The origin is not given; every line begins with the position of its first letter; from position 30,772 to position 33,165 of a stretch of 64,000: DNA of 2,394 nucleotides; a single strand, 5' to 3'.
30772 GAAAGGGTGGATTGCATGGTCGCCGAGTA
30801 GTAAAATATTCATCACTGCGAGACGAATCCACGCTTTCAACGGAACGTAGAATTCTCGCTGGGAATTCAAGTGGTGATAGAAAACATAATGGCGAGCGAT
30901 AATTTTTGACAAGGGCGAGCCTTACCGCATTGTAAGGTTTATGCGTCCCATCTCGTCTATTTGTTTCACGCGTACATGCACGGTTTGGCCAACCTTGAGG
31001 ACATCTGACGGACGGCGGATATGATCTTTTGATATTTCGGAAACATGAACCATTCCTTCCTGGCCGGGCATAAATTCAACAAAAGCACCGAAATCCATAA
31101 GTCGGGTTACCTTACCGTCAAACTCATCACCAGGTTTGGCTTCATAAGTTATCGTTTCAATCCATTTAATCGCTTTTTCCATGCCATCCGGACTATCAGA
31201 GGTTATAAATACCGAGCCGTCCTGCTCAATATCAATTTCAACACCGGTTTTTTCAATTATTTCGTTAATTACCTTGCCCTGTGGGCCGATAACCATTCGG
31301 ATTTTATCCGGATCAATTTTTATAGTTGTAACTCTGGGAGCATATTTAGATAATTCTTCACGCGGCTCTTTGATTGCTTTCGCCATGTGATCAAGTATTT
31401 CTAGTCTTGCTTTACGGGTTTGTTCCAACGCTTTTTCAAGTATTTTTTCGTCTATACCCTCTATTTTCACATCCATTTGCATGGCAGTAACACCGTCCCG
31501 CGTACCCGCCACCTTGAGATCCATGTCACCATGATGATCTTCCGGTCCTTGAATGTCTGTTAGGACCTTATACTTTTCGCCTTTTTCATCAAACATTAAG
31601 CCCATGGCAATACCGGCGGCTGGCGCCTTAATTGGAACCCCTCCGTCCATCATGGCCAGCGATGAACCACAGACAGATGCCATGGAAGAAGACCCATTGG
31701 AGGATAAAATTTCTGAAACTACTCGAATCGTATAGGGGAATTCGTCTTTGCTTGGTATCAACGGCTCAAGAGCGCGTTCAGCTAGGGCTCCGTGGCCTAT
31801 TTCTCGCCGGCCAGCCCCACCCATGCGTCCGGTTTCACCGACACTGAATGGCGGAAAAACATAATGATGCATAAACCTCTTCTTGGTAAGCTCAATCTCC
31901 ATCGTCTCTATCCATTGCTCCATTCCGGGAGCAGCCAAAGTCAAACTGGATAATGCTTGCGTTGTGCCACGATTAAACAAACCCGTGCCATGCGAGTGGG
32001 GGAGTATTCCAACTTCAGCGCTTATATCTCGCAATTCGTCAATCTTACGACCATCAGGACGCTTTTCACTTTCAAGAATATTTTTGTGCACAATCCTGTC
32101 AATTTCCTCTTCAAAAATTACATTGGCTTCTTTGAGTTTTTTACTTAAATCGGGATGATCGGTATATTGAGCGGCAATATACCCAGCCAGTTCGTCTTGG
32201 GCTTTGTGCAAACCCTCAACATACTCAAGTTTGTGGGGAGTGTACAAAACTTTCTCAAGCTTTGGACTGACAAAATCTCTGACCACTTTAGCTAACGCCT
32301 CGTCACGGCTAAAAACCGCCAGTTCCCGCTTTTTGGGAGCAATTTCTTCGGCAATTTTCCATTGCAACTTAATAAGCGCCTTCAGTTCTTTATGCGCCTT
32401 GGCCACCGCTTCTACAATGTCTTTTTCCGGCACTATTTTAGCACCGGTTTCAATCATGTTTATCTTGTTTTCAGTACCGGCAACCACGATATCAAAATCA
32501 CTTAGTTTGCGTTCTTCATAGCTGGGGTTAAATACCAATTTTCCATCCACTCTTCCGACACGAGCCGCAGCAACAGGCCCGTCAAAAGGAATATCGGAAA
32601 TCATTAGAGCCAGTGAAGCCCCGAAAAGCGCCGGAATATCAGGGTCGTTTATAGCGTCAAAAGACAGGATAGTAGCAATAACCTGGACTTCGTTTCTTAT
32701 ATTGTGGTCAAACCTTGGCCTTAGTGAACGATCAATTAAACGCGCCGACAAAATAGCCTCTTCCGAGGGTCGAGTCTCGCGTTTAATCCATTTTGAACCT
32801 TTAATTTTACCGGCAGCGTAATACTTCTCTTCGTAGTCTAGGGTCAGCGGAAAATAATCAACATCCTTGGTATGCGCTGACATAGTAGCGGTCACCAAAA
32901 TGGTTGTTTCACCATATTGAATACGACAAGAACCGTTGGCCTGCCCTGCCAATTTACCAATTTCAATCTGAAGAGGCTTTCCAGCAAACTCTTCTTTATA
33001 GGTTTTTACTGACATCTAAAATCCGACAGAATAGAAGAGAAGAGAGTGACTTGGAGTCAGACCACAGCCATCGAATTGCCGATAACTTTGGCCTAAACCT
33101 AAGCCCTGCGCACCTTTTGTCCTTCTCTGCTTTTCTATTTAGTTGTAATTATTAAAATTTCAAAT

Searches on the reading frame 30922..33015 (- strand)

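Call 84: search_protein_families(library=pfam, proteins=[window:30922-33015:-], max_evalue=0.00001)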
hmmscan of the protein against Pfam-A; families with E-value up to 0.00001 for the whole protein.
window:30922-33015:- (697 aa): 5 families
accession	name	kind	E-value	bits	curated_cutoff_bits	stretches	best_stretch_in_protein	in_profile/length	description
PF01138.27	RNase_PH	-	1.2e-52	178.1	25.5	2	13-143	3-130/130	3' exoribonuclease family, domain 1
PF03725.20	RNase_PH_C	-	1.3e-23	83.2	20.8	2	146-209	1-66/67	3' exoribonuclease family, domain 2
PF00575.29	S1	-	1.3e-19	70.8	22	1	627-697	3-74/74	S1 RNA binding domain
PF00013.35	KH_1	-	2.7e-12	46.7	21.5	1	563-620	2-65/66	KH domain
PF23459.1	S1_RRP5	-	3.9e-06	27.8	27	1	627-689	2-64/72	RRP5 S1 domain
